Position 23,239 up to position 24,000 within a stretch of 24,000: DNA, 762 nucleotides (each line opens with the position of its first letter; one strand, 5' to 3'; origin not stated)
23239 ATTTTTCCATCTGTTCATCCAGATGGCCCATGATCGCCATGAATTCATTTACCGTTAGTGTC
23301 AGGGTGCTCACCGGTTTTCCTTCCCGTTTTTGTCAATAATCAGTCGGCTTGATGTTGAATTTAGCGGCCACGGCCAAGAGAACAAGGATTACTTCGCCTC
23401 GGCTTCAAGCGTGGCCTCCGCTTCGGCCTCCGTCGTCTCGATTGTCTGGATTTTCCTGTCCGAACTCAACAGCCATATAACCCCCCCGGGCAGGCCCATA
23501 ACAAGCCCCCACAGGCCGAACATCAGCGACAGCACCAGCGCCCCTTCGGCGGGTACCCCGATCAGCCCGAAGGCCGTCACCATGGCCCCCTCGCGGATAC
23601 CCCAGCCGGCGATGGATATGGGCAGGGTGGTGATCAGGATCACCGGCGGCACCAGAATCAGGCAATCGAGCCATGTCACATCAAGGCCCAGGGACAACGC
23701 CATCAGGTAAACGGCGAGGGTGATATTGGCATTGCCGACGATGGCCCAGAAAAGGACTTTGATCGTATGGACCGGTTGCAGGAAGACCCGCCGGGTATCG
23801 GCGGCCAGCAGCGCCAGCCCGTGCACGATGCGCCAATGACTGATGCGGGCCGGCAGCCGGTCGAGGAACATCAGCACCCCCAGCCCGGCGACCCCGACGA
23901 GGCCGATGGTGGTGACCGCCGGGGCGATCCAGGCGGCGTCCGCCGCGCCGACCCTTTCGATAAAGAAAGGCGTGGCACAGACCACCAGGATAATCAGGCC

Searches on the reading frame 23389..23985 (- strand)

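Call 16: search_protein_families(library=pfam, proteins=[window:23389-23985:-], max_evalue=0.001)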
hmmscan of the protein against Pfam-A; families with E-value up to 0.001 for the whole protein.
window:23389-23985:- (198 aa): 1 family
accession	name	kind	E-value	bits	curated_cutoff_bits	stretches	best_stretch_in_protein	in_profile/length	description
PF03706.18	LPG_synthase_TM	-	1e-17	65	33.4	1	2-164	129-298/302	Lysylphosphatidylglycerol synthase TM region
